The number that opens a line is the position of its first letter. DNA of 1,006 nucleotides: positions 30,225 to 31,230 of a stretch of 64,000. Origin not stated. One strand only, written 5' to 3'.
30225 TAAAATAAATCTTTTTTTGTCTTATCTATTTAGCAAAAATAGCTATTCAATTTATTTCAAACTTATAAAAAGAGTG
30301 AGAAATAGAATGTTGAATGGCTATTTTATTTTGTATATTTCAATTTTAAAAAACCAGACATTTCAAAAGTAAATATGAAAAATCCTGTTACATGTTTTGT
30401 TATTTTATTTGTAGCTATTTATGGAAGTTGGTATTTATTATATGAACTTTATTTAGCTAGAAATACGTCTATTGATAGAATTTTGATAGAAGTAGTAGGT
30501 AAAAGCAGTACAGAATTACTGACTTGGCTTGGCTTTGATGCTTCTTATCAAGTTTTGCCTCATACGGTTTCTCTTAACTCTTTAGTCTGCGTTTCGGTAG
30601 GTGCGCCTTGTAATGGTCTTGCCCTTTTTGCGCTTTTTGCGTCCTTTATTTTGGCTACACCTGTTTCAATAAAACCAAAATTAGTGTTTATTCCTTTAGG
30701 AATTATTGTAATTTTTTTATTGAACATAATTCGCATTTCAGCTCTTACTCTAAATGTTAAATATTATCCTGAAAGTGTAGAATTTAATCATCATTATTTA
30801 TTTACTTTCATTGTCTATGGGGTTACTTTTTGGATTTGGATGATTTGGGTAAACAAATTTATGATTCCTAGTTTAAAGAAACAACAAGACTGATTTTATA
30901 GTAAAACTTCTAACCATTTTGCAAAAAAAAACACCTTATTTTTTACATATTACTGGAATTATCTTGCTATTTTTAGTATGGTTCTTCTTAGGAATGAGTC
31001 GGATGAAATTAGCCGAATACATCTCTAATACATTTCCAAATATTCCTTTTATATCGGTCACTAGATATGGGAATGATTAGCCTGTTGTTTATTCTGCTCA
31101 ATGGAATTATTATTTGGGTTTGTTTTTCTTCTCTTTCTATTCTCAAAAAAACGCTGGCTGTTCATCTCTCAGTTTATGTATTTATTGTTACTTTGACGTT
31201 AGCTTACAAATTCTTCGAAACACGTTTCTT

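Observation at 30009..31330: XrtF exosortase locus with a miniature protein that is little more than a signal peptide plus an exosortase-type sorting signal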

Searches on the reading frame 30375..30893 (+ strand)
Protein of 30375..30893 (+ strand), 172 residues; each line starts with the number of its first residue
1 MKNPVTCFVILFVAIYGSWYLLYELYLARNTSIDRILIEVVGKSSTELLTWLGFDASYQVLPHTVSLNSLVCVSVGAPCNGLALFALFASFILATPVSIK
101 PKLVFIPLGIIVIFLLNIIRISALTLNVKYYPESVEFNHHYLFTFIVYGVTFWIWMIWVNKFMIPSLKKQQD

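Call 3: search_protein_families(library=ncbifam, proteins=[window:30375-30893:+], max_evalue=1)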
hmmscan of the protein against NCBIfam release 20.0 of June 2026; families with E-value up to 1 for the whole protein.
window:30375-30893:+ (172 aa): 15 families
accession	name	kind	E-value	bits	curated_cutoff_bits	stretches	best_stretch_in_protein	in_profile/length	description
NF046081.1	exosort_XrtX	exception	2e-54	184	170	1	3-163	2-163/168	exosortase X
TIGR04128.1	exoso_Fjoh_1448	exception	2.2e-26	93.1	90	1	3-162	6-172/174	exosortase family protein XrtF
NF046083.1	exosort_XrtY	exception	1.3e-17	64.2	160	1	9-159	22-168/168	exosortase Y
TIGR04178.1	exo_archaeo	signature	5.4e-14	52.3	23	1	73-159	1-94/97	exosortase/archaeosortase family protein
TIGR04177.1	exosort_XrtH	exception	7.7e-12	45.5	86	1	8-160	3-153/158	exosortase H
NF033464.1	cyanoexo_CrtC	exception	6.2e-08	32.5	225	1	7-160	119-273/278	cyanoexosortase C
TIGR04300.1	exosort_XrtM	exception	6.4e-08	33.2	125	1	26-158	8-143/150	exosortase family protein XrtM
TIGR04175.1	archaeo_artD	exception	8.3e-08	32.4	125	1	72-160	54-140/150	archaeosortase D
TIGR04124.1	archaeo_artE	exception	1.1e-07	32.1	95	1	31-159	24-148/153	archaeosortase family protein ArtE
TIGR04125.1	exosort_PGF_TRM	exception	4.4e-06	26.3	75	1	26-122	94-193/271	archaeosortase A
TIGR04144.1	archaeo_VPXXXP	exception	6e-06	26.3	150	1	9-162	5-153/156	archaeosortase B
TIGR03110.1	exosort_Gpos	exception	4e-05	23.6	102.75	1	63-153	78-169/187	exosortase family protein XrtG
NF045528.1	heimosortase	equivalog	0.00017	21.6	130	1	54-144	67-157/199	heimdallarchaeosortase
TIGR03762.1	archaeo_artC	exception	0.00056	19.8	100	1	63-157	169-269/274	archaeosortase C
NF033505.2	paceosortase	exception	0.0022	18.1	80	1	64-166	50-152/167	pacearchaeosortase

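Call 4: search_protein_families(library=pfam, proteins=[window:30375-30893:+], max_evalue=1)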
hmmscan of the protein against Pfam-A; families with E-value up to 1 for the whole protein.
window:30375-30893:+ (172 aa): 1 family
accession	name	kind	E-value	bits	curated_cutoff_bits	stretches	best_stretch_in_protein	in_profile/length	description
PF09721.15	Exosortase_EpsH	-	9.8e-06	25.6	25.7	1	30-157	120-250/254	Transmembrane exosortase (Exosortase_EpsH)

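Call 10: find_homologous_proteins(query=window:30375-30890:+)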
Query window:30375-30890:+ (172 aa): 25 proteins with E <= 0.001 among 394 candidates.
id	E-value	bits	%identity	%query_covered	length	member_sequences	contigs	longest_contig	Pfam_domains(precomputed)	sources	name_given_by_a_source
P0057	9.1e-97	340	90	99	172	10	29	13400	PF09721.16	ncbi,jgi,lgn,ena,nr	ncbi:MAG: exosortase family protein XrtF [Flexibacter sp. CG_4_10_14_3_um_filter_32_15]|nr:MAG: exos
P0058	2.5e-93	329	85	100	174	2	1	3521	PF09721.16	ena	-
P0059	1.1e-92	327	88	99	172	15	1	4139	PF09721.16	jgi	jgi:exosortase family protein XrtF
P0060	3.2e-92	325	87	99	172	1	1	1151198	PF09721.16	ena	-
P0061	1.3e-90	320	88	99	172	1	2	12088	PF09721.16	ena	-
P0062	2.4e-89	316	84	99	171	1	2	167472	PF09721.16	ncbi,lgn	-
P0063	7.7e-88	311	84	99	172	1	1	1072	PF09721.16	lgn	-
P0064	1.1e-87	310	84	99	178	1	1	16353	PF09721.16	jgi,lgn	jgi:exosortase family protein XrtF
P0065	1.7e-84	300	80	99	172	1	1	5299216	PF09721.16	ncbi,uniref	ncbi:exosortase family protein XrtF [Bernardetia sp. ABR2-2B]|uniref:exosortase X n=1 Tax=Bernardeti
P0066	7.0e-43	164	48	99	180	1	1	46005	PF09721.16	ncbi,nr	ncbi:MAG: archaeosortase/exosortase family protein [Bernardetiaceae bacterium]|nr:archaeosortase/exo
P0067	8.8e-37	145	47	90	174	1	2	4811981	PF09721.16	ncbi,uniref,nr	ncbi:hypothetical protein F0P96_11035 [Hymenobacter busanensis]|uniref:Uncharacterized protein n=1 T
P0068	5.1e-35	139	47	95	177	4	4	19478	PF09721.16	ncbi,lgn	-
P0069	2.7e-31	127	40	99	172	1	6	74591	-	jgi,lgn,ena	jgi:exosortase/archaeosortase family protein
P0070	8.4e-30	122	42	99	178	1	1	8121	PF09721.16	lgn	-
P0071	9.6e-30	122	42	98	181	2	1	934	PF09721.16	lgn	-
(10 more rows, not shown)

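Call 14: find_related_loci(query=A2, collection=genome_contigs, flank=6000)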
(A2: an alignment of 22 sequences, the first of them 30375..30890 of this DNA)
Query A2 (172 aa) in genome_contigs; peptide patterns used: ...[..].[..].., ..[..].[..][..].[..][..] (x = any residue, [..] = any of these).
600 stretches matched a pattern (row limit reached: there are more); 445 encode a relative of the query (tblastn E <= 1e-3); the best 80 are kept; 80 distinct loci.
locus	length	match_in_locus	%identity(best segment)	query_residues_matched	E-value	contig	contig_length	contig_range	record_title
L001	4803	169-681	90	1-171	3e-101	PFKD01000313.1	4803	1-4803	MAG: Flexibacter sp. CG_4_10_14_3_um_filter_32_15 CG_4_10_14_3_um_filter_scaffold_16386_c, whole genome shotgun sequence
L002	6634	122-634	89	1-171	5e-100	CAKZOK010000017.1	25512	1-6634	MAG TPA_asm: uncultured Cytophagales bacterium isolate ERR2094166_bin.133_CONCOCT_v1.1_MAG genome assembly, contig: ERZ6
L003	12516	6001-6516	89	1-172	3e-100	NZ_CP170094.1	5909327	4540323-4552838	Bernardetia sp. OM2101 chromosome, complete genome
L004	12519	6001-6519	48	2-172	4e-47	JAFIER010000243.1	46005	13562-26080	MAG: Bernardetiaceae bacterium isolate coassembly_bin.30 k141_111913, whole genome shotgun sequence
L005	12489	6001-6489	48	4-165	3e-45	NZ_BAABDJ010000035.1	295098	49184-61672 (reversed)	Hymenobacter fastidiosus strain JCM 17224 sequence35, whole genome shotgun sequence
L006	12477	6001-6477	48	8-165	4e-44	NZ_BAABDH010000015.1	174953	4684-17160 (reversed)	Hymenobacter algoricola strain JCM 17214 sequence015, whole genome shotgun sequence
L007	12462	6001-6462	47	8-162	2e-41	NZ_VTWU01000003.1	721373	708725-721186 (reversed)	Hymenobacter busanensis strain MA3 NODE_3_length_721373_cov_190.442250, whole genome shotgun sequence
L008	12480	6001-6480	46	8-166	6e-41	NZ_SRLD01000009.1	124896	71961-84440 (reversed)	Hymenobacter elongatus strain JCM 17223 NODE_9_length_124896_cov_89.135835, whole genome shotgun sequence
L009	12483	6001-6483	45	2-161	2e-40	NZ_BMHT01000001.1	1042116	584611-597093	Hymenobacter cavernae strain CGMCC 1.15197 sequence01, whole genome shotgun sequence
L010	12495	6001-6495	44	8-171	3e-40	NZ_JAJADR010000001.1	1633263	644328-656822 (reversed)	Hymenobacter lucidus strain BT178 NODE_1_length_1633263_cov_41.325539, whole genome shotgun sequence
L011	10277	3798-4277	44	8-166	3e-40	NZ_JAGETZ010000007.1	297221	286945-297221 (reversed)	Hymenobacter negativus strain BT442 NODE_7_length_297221_cov_14.314487, whole genome shotgun sequence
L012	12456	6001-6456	43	19-169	4e-40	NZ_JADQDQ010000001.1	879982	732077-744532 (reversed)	Hymenobacter jeongseonensis strain BT683 NODE_1_length_879982_cov_39.952996, whole genome shotgun sequence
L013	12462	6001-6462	46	8-162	8e-40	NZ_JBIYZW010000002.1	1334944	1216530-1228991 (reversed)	Hymenobacter sp. B81 Scaffold2, whole genome shotgun sequence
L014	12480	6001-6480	46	8-172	2e-39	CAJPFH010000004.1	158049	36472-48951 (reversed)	Flavobacteriales bacterium genome assembly, contig: FLAV_4, whole genome shotgun sequence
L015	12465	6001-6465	46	8-161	1e-39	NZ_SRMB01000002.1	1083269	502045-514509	Hymenobacter metallicola strain 9PBR-1 NODE_2_length_1083269_cov_30.708786, whole genome shotgun sequence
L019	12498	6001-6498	42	5-172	1e-38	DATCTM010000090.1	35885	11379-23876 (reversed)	MAG TPA_asm: Vicingaceae bacterium isolate SMAG_U7331 k141_97629, whole genome shotgun sequence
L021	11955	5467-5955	43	8-172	9e-39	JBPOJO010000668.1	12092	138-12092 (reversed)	MAG: Bacteroidota bacterium isolate MAG_621 c_000000620305, whole genome shotgun sequence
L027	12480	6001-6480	41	8-166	1e-37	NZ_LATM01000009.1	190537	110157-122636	Hymenobacter terrenus strain MIMtkLc17 scaffold9, whole genome shotgun sequence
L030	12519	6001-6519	42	1-171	3e-37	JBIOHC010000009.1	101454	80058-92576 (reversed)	MAG: Bacteroidia bacterium isolate GcC11-26 k141_2027330_length_101454_cov_36.2907, whole genome shotgun sequence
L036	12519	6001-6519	42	2-169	5e-37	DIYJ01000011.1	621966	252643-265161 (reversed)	MAG TPA_asm: Flavobacteriales bacterium UBA6057 UBA6057_contig_157, whole genome shotgun sequence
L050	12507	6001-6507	42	2-166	1e-34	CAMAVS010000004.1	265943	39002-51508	MAG: Chitinophaga pinensis isolate ME-08apr19-307 genome assembly, contig: ME-08apr19-C32, whole genome shotgun sequence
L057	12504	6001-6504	39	8-172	1e-34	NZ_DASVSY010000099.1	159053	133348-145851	MAG: Hymenobacter sp. isolate SMAG_U3275 k141_144262, whole genome shotgun sequence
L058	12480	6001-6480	41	2-160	2e-34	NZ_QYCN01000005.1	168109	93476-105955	Hymenobacter rubripertinctus strain CCM 8852 scaffold_4, whole genome shotgun sequence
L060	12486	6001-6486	45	3-162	3e-34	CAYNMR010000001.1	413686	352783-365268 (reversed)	MAG TPA_asm: uncultured Vicingus sp. isolate binchicken_co179_110 genome assembly, contig: NODE_69_length_413686_cov_8.4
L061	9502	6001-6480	41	8-166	5e-34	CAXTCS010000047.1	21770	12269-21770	MAG TPA_asm: uncultured Hymenobacter sp. isolate private_GTX0163_metawrap_bin.5 genome assembly, contig: private_GTX0163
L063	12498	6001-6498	36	3-168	3e-34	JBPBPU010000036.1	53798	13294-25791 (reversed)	MAG: Janthinobacterium lividum isolate 3300051446_45 3300051446_45_Ga0502435_00000932, whole genome shotgun sequence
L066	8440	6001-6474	44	8-161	2e-34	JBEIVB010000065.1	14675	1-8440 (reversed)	MAG: Flavobacteriales bacterium isolate Sample-111-S82-bin-94 Sample_111_S82-bin_94-k141_2069774, whole genome shotgun s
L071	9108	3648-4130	42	1-162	9e-34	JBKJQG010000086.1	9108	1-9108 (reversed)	MAG: Bacteroidia bacterium isolate ant_bin.490 k117_4229576, whole genome shotgun sequence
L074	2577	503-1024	39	2-172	9e-34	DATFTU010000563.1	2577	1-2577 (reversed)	MAG TPA_asm: Bacteroidia bacterium isolate SMAG_U9419 k141_604609, whole genome shotgun sequence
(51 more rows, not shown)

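Call 35: search_protein_families(library=ncbifam, proteins=[L004:6001-6519:+, L005:6001-6489:+, L006:6001-6477:+, L007:6001-6462:+, L008:6001-6480:+, L010:6001-6495:+, L014:6001-6480:+, L015:6001-6465:+, L019:6001-6498:+, L021:5467-5955:+], max_evalue=1e-15)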
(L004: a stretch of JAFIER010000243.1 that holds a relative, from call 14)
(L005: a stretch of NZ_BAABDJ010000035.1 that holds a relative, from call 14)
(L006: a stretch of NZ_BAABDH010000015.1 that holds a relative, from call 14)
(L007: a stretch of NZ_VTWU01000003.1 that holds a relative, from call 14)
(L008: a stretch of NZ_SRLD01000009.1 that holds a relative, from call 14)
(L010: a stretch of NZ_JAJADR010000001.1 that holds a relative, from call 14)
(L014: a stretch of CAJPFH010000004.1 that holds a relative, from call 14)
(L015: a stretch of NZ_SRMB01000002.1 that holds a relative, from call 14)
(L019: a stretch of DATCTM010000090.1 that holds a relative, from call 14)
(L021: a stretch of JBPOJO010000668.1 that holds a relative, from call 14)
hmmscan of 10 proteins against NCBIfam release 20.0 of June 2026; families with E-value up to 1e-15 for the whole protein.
L004:6001-6519:+ (173 aa): 2 families
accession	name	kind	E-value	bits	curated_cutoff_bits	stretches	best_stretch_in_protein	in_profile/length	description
NF046081.1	exosort_XrtX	exception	1.1e-52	178.3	170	1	2-162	2-163/168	exosortase X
TIGR04128.1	exoso_Fjoh_1448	exception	5e-20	72.4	90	1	6-162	10-173/174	exosortase family protein XrtF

L005:6001-6489:+ (163 aa): 3 families
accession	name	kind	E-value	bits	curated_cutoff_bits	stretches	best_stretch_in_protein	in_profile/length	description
NF046081.1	exosort_XrtX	exception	5.1e-75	251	170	1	2-162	4-164/168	exosortase X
TIGR04128.1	exoso_Fjoh_1448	exception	2.2e-25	89.8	90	1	5-160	11-172/174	exosortase family protein XrtF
NF046083.1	exosort_XrtY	exception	6.5e-20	71.7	160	1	21-156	36-167/168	exosortase Y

L006:6001-6477:+ (159 aa): 3 families
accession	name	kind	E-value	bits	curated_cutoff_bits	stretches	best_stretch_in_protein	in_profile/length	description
NF046081.1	exosort_XrtX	exception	2.6e-72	242.2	170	1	1-157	7-163/168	exosortase X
TIGR04128.1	exoso_Fjoh_1448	exception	9.9e-22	78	90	1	11-156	21-172/174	exosortase family protein XrtF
NF046083.1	exosort_XrtY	exception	1.1e-20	74.2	160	1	28-152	47-167/168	exosortase Y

L007:6001-6462:+ (154 aa): 3 families
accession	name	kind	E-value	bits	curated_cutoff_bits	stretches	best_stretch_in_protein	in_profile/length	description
NF046081.1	exosort_XrtX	exception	7.8e-69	230.9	170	1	1-154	7-162/168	exosortase X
TIGR04128.1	exoso_Fjoh_1448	exception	1.1e-21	77.8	90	1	1-154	11-172/174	exosortase family protein XrtF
NF046083.1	exosort_XrtY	exception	2.5e-17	63.3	160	1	17-150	36-167/168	exosortase Y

L008:6001-6480:+ (160 aa): 3 families
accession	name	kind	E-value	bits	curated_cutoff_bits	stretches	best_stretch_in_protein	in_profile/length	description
NF046081.1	exosort_XrtX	exception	1e-71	240.2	170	1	1-159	7-165/168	exosortase X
TIGR04128.1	exoso_Fjoh_1448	exception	8e-23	81.5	90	1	12-156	22-172/174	exosortase family protein XrtF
NF046083.1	exosort_XrtY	exception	1.2e-18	67.5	160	1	29-152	48-167/168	exosortase Y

L010:6001-6495:+ (165 aa): 3 families
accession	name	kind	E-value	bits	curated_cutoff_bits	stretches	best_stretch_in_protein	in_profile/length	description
NF046081.1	exosort_XrtX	exception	9.5e-75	250.1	170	1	1-159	7-165/168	exosortase X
TIGR04128.1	exoso_Fjoh_1448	exception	4.7e-21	75.8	90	1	3-156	13-172/174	exosortase family protein XrtF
NF046083.1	exosort_XrtY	exception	1.5e-19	70.5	160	1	28-152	47-167/168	exosortase Y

L014:6001-6480:+ (160 aa): 4 families
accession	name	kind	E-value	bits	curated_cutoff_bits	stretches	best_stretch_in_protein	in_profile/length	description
NF046081.1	exosort_XrtX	exception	1.4e-57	194.2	170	1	1-157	7-166/168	exosortase X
TIGR04128.1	exoso_Fjoh_1448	exception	2.2e-22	80.1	90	1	1-154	11-173/174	exosortase family protein XrtF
NF046083.1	exosort_XrtY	exception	4.1e-19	69.1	160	1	29-150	48-168/168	exosortase Y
TIGR04178.1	exo_archaeo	signature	5e-16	58.8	23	1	65-150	2-94/97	exosortase/archaeosortase family protein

L015:6001-6465:+ (155 aa): 3 families
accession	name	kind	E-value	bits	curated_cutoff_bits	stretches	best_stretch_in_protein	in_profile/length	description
NF046081.1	exosort_XrtX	exception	1.1e-72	243.4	170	1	1-155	7-161/168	exosortase X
TIGR04128.1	exoso_Fjoh_1448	exception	1.4e-23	84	90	1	2-154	12-170/174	exosortase family protein XrtF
NF046083.1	exosort_XrtY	exception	1.1e-19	70.9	160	1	28-152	47-167/168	exosortase Y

L019:6001-6498:+ (166 aa): 3 families
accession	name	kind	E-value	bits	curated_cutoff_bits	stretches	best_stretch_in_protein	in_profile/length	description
NF046081.1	exosort_XrtX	exception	4.5e-61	205.6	170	1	3-161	6-167/168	exosortase X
TIGR04128.1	exoso_Fjoh_1448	exception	3.4e-24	86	90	1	3-157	10-173/174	exosortase family protein XrtF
NF046083.1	exosort_XrtY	exception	2.2e-20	73.2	160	1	33-153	49-168/168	exosortase Y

L021:5467-5955:+ (163 aa): 2 families
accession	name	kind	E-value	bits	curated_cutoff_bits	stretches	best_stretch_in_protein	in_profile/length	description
NF046081.1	exosort_XrtX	exception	6.2e-45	153.1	170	1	1-154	7-163/168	exosortase X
TIGR04128.1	exoso_Fjoh_1448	exception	2e-19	70.4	90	1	1-154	11-173/174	exosortase family protein XrtF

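Call 36: search_protein_families(library=ncbifam, proteins=[L027:6001-6480:+, L030:6001-6519:+, L057:6001-6504:+, L060:6001-6486:+, L061:6001-6480:+, L063:6001-6498:+, L066:6001-6474:+, L071:3648-4130:+, L074:503-1024:+, L009:6001-6483:+], max_evalue=1e-15)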
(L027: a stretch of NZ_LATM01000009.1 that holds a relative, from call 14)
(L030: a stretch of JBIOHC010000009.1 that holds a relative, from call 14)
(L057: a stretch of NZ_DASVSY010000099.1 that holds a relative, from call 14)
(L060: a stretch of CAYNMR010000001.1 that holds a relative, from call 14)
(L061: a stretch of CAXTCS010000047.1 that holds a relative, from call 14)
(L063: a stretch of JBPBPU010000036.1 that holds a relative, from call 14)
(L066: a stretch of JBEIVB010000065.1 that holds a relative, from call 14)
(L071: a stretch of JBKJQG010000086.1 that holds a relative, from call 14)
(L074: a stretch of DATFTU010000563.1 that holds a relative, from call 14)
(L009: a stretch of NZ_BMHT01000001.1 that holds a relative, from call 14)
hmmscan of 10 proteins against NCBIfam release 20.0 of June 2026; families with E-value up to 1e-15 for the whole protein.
L027:6001-6480:+ (160 aa): 3 families
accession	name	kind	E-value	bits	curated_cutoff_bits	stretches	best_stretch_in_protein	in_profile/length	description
NF046081.1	exosort_XrtX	exception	7e-74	247.3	170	1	1-159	7-165/168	exosortase X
NF046083.1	exosort_XrtY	exception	1.7e-21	76.9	160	1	16-152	35-167/168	exosortase Y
TIGR04128.1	exoso_Fjoh_1448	exception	6e-21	75.4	90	1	2-155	12-171/174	exosortase family protein XrtF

L030:6001-6519:+ (173 aa): 3 families
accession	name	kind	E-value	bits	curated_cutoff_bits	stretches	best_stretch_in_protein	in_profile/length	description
NF046081.1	exosort_XrtX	exception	4.7e-57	192.5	170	1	3-166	2-164/168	exosortase X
TIGR04128.1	exoso_Fjoh_1448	exception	3.5e-26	92.5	90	1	4-165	7-173/174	exosortase family protein XrtF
NF046083.1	exosort_XrtY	exception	3.8e-17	62.7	160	1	39-161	51-168/168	exosortase Y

L057:6001-6504:+ (168 aa): 3 families
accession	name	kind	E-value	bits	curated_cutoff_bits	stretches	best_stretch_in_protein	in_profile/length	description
NF046081.1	exosort_XrtX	exception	5.9e-70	234.5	170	1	1-160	7-166/168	exosortase X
TIGR04128.1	exoso_Fjoh_1448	exception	1.6e-22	80.5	90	1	2-156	12-172/174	exosortase family protein XrtF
NF046083.1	exosort_XrtY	exception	3.1e-17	63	160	1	29-152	48-167/168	exosortase Y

L060:6001-6486:+ (162 aa): 3 families
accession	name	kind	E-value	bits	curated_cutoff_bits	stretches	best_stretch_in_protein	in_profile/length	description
NF046081.1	exosort_XrtX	exception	1.6e-56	190.8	170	1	6-161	3-161/168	exosortase X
TIGR04128.1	exoso_Fjoh_1448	exception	1.9e-20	73.8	90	1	7-162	8-172/174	exosortase family protein XrtF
NF046083.1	exosort_XrtY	exception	7.9e-18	64.9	160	1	39-159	49-168/168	exosortase Y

L061:6001-6480:+ (160 aa): 3 families
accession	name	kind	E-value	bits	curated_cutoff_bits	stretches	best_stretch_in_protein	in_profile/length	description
NF046081.1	exosort_XrtX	exception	9.8e-72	240.3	170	1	1-158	7-164/168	exosortase X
TIGR04128.1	exoso_Fjoh_1448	exception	8.1e-21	75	90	1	26-156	39-172/174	exosortase family protein XrtF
NF046083.1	exosort_XrtY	exception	1.6e-18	67.2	160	1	31-152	50-167/168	exosortase Y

L063:6001-6498:+ (166 aa): 3 families
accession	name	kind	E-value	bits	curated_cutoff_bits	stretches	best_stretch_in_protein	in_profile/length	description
NF046081.1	exosort_XrtX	exception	4.1e-67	225.3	170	1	2-164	3-166/168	exosortase X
TIGR04128.1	exoso_Fjoh_1448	exception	8.9e-22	78.1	90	1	3-160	8-172/174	exosortase family protein XrtF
NF046083.1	exosort_XrtY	exception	2.4e-19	69.8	160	1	35-157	49-168/168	exosortase Y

L066:6001-6474:+ (158 aa): 4 families
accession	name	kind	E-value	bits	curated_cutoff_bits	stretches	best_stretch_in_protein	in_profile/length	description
NF046081.1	exosort_XrtX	exception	1.3e-55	187.9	170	1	1-156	7-159/168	exosortase X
TIGR04128.1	exoso_Fjoh_1448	exception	2.4e-24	86.5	90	1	1-156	11-169/174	exosortase family protein XrtF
NF046083.1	exosort_XrtY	exception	6.8e-18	65.1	160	1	16-155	35-167/168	exosortase Y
TIGR04178.1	exo_archaeo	signature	1.5e-16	60.4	23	1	71-156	2-94/97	exosortase/archaeosortase family protein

L071:3648-4130:+ (161 aa): 3 families
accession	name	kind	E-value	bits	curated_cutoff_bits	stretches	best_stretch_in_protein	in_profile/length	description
NF046081.1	exosort_XrtX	exception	1.4e-49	168.2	170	1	3-160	2-161/168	exosortase X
TIGR04128.1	exoso_Fjoh_1448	exception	1.8e-20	73.8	90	1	3-161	6-172/174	exosortase family protein XrtF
NF046083.1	exosort_XrtY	exception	6.6e-16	58.6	160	0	40-157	52-167/168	exosortase Y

L074:503-1024:+ (174 aa): 2 families
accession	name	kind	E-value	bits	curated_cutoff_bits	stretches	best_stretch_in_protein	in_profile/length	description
NF046081.1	exosort_XrtX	exception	1.4e-56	191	170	1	2-166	2-164/168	exosortase X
TIGR04128.1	exoso_Fjoh_1448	exception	1.5e-23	83.8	90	1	7-163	11-171/174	exosortase family protein XrtF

L009:6001-6483:+ (161 aa): 3 families
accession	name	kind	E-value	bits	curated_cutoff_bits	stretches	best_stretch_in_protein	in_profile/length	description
NF046081.1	exosort_XrtX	exception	1.4e-68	230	170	1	2-161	2-161/168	exosortase X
TIGR04128.1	exoso_Fjoh_1448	exception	1.6e-20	74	90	1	2-160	6-170/174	exosortase family protein XrtF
NF046083.1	exosort_XrtY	exception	3.9e-18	65.9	160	1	38-159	51-168/168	exosortase Y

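Call 49: search_solved_structures(query=A2, max_evalue=1)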
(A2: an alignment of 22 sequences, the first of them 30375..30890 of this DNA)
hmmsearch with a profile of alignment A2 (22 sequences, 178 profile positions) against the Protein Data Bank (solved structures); distinct sequences matched with E-value up to 1: 0.

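Call 61: search_protein_families(library=ncbifam, proteins=[L058:2759-5584:+, L036:2536-5736:+, L050:2639-5539:+], max_evalue=0.001)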
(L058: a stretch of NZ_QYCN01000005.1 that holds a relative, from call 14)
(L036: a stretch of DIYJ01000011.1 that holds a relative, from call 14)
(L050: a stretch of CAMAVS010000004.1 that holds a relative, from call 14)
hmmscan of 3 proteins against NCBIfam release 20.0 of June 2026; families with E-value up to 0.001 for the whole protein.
L058:2759-5584:+ (942 aa): 3 families
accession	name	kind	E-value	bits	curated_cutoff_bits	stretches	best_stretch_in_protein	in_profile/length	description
NF045625.1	IBP_CFB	equivalog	1.2e-10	41.2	400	1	112-307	67-273/275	ice-binding protein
TIGR04183.1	Por_Secre_tail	domain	3.2e-09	36.6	23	1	871-942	2-72/72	T9SS type A sorting domain-containing protein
NF050177.1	TapA_OM_Porphy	equivalog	1e-05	24.5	500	1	867-941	470-543/544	TapA/TapC family T9SS-dependent outer membrane protein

L036:2536-5736:+ (1067 aa): 2 families
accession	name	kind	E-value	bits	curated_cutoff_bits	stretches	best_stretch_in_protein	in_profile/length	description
TIGR04183.1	Por_Secre_tail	domain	1.8e-08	34.3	23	1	1000-1067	9-72/72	T9SS type A sorting domain-containing protein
NF033708.1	T9SS_Cterm_ChiA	domain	9.1e-06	25.5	40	1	1013-1064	3-53/55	T9SS sorting signal type C domain-containing protein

L050:2639-5539:+ (967 aa): 1 family
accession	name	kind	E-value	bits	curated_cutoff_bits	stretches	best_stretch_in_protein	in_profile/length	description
TIGR04183.1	Por_Secre_tail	domain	7.4e-07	29.1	23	1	902-966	9-70/72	T9SS type A sorting domain-containing protein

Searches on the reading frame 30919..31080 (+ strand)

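Call 3: search_protein_families(library=ncbifam, proteins=[window:30919-31080:+], max_evalue=1)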
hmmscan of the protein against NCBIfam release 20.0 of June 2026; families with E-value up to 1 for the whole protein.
window:30919-31080:+ (53 aa): 0 families

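Call 4: search_protein_families(library=pfam, proteins=[window:30919-31080:+], max_evalue=1)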
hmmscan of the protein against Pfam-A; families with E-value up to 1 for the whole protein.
window:30919-31080:+ (53 aa): 1 family
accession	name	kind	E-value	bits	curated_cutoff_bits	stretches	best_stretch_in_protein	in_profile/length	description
PF17204.8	Sid-5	-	0.18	12.4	27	1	2-43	13-54/76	Sid-5 family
